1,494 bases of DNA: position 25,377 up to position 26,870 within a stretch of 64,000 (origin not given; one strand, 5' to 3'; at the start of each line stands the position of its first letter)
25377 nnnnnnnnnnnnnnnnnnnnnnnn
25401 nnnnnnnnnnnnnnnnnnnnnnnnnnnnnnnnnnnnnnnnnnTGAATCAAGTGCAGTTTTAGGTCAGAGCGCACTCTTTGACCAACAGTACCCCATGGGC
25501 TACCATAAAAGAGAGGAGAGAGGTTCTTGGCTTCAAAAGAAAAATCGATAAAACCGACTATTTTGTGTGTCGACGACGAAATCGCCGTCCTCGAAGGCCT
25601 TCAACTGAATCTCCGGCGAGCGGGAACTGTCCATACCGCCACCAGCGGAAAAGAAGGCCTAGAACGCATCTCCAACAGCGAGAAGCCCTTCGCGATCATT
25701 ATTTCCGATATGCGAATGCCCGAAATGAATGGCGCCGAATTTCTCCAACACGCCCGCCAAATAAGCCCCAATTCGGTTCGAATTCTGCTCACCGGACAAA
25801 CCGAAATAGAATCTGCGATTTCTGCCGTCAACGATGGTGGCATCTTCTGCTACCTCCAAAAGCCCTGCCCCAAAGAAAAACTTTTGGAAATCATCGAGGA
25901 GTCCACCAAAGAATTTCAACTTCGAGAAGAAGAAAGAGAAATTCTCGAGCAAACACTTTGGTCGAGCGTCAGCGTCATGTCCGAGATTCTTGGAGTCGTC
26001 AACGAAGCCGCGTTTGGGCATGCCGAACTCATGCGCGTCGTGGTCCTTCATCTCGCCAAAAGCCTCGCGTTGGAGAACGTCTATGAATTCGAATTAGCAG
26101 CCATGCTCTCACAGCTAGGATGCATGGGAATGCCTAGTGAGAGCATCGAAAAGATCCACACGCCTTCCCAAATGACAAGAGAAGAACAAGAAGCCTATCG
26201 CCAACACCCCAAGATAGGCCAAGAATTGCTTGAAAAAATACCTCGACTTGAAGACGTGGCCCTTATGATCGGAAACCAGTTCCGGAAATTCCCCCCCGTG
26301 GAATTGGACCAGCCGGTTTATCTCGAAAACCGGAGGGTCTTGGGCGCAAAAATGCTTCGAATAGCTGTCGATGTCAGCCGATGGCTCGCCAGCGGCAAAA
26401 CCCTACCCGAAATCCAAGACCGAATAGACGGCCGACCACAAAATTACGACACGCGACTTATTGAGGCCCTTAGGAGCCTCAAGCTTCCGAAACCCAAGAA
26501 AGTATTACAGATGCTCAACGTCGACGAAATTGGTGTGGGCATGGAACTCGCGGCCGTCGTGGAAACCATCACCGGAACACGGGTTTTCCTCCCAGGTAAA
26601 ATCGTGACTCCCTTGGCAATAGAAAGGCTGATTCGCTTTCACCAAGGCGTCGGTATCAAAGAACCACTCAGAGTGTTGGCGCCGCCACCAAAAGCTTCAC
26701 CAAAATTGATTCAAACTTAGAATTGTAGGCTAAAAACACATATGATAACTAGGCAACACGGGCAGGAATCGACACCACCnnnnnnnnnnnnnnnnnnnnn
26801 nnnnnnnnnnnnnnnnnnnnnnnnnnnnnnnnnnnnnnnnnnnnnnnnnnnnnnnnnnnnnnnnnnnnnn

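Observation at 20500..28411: Non-canonical stator island: two divergent MotB paralogues, an orphan MotA followed by an unknown protein, plus WD40 and a dead HD-GYP regulator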

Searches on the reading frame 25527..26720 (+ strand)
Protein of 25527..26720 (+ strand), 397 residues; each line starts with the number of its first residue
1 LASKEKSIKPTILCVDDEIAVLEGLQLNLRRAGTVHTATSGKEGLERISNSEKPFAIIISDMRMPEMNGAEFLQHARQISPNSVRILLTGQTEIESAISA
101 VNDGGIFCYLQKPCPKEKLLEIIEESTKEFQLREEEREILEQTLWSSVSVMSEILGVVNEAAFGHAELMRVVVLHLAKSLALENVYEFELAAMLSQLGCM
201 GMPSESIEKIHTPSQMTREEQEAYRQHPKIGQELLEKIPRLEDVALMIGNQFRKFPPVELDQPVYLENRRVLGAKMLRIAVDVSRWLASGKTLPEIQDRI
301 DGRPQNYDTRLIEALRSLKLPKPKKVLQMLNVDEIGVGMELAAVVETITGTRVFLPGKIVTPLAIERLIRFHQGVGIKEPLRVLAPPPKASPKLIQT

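Call 3: search_protein_families(library=pfam, proteins=[window:25527-26720:+], max_evalue=0.01)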
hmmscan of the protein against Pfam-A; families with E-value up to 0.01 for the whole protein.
window:25527-26720:+ (397 aa): 2 families
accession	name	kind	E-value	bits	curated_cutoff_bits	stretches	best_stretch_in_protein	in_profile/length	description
PF13487.12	HD_5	-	6.8e-19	68.7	27.2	1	150-255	2-109/170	HD domain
PF00072.30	Response_reg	-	7.2e-19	68.4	30.2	1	12-123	1-110/111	Response regulator receiver domain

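Call 4: search_protein_families(library=ncbifam, proteins=[window:25527-26720:+], max_evalue=0.01)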
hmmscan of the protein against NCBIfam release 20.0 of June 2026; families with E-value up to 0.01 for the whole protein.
window:25527-26720:+ (397 aa): 74 families (the best 25 are shown)
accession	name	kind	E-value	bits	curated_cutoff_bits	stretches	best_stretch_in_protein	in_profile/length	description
NF053512.1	nitric_RR_NosR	exception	4.4e-61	207.2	400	2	12-142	1-129/422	response regulator c-di-GMP phosphodiesterase, NosR family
NF011695.0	PRK15115.1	equivalog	1.3e-16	60.4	763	1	11-130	8-125/445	two-component system response regulator GlrR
NF006900.1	PRK09390.1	equivalog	2.2e-15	56.7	255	1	9-140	4-133/203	response regulator FixJ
NF008469.0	PRK11361.1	equivalog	1.3e-14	53.8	714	1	11-148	6-140/461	acetoacetate metabolism transcriptional regulator AtoC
NF047793.1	ResRegPgtA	equivalog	2.7e-14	52.8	650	1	10-153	6-147/414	two-component system response regulator PgtA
TIGR01818.1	ntrC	equivalog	4e-14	52.3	558.6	1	12-136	1-123/463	nitrogen regulation protein NR(I)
NF046020.1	HisKinCckABruc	equivalog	2.9e-12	45.3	1000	1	9-120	749-860/868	cell cycle histidine kinase CckA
NF007689.0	PRK10365.1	equivalog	6.2e-12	45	760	1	11-160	7-154/441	sigma-54-dependent response regulator transcription factor ZraR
NF033791.1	ActR_PrrA_rreg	equivalog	8.1e-12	45.5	250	1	11-129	3-119/173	ActR/PrrA/RegA family redox response regulator transcription factor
NF008176.1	PRK10923.1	equivalog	2.5e-11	42.8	620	1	11-139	5-131/469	nitrogen regulation protein NR(I)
NF040749.1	tetrathio_RR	equivalog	2.6e-11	43.6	290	1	12-141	2-129/191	tetrathionate respiration response regulator TtrR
NF052313.1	T9SS_RR_PorX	equivalog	3.4e-11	42.6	300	1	11-144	2-133/513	T9SS response regulator signal transducer PorX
NF051870.1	NAssimRespRegNtrX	equivalog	4.6e-11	42.2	600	1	12-144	4-136/452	nitrogen assimilation response regulator NtrX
NF041946.1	LuxO_transreg_Vib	equivalog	2.1e-09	36.7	800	1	35-162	23-153/463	quorum-sensing sigma-54 dependent transcriptional regulator LuxO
NF007935.0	PRK10651.1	equivalog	2.9e-09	36.4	250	1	9-144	6-142/216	two-component system response regulator NarL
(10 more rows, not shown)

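Call 32: search_solved_structures(query=window:25527-26720:+, max_evalue=0.001, show_alignments=3)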
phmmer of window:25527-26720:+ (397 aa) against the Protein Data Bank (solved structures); distinct sequences matched with E-value up to 0.001: 137 (the best 60 are shown).
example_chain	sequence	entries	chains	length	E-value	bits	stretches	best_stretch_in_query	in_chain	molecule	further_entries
3kcn_A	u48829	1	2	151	2e-26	96.3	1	7-149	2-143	Adenylate cyclase homolog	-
2rjn_A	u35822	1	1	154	1.8e-17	66.9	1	11-143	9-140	Response regulator receiver:Metal-dependent phosphohydrolase, HD subdomain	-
2jk1_A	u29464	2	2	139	2.9e-17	66.2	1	10-144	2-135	HYDROGENASE TRANSCRIPTIONAL REGULATORY PROTEIN HUPR1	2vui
2vuh_B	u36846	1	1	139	1e-16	64.4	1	10-144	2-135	HYDROGENASE TRANSCRIPTIONAL REGULATORY PROTEIN HUPR1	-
3jte_A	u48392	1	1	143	9.5e-16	61.2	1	11-137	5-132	Response regulator receiver protein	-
3crn_A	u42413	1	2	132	4.1e-14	55.8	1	11-130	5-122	Response regulator receiver domain protein, CheY-like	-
3hv2_A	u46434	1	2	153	5.1e-14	55.5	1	9-138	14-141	Response regulator/HD domain protein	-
1zy2_A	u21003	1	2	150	3.8e-12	49.3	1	13-141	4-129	transcriptional regulator NtrC1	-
1yio_A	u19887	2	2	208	4.4e-12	49.1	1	8-149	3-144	response regulatory protein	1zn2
6swl_A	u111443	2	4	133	1.1e-11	47.8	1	10-137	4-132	Two-component response regulator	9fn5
1l5y_A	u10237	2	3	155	1.3e-11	47.6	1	8-139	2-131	C4-DICARBOXYLATE TRANSPORT TRANSCRIPTIONAL REGULATORY PROTEIN DCTD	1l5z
4l4u_A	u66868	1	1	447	2.3e-11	46.8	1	12-141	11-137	Transcriptional regulator (NtrC family)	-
1ny5_A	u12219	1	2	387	2.5e-11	46.6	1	13-141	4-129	transcriptional regulator (NtrC family)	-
1qkk_A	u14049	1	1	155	3.7e-11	46.1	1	8-139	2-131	C4-DICARBOXYLATE TRANSPORT TRANSCRIPTIONAL REGULATORY PROTEIN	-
1zit_A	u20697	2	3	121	3.8e-11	46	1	12-130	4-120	transcriptional regulator (NtrC family)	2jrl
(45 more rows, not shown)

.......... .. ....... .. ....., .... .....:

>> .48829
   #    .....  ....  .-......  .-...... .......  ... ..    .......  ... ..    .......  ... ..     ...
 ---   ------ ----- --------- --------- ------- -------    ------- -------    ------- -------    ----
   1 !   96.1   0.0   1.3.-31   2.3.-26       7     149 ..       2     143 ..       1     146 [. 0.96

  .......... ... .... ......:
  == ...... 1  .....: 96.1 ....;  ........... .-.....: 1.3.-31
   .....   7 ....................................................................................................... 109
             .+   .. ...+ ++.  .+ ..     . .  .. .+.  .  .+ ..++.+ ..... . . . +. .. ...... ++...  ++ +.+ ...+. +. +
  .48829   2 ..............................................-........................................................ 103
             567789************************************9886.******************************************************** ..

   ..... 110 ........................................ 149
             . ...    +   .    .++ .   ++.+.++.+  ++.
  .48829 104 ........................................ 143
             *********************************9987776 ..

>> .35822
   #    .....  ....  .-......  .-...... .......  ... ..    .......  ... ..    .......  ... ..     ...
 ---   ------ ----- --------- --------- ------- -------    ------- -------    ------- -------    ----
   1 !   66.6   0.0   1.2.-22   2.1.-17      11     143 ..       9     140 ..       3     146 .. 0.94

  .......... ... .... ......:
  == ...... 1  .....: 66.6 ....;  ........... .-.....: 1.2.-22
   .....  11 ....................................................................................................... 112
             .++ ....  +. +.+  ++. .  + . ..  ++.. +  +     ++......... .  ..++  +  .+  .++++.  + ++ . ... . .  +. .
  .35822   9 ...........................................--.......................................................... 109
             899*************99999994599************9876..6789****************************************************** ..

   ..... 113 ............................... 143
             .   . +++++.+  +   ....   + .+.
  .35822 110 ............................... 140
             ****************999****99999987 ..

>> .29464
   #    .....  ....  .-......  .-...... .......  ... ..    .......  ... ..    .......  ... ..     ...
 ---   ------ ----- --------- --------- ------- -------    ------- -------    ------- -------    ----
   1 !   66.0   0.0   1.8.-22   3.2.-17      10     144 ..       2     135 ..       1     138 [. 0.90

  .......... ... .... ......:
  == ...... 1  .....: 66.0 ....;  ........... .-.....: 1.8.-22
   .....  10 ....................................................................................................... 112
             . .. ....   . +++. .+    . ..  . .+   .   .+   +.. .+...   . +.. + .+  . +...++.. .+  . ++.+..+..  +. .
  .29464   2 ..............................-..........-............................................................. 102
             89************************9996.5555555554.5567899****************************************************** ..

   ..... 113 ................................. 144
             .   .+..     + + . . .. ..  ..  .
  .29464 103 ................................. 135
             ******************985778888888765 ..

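Call 66: search_protein_families(library=padloc, proteins=[window:25527-26720:+], max_evalue=0.001)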
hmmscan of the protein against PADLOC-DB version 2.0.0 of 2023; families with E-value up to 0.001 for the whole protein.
window:25527-26720:+ (397 aa): 0 families
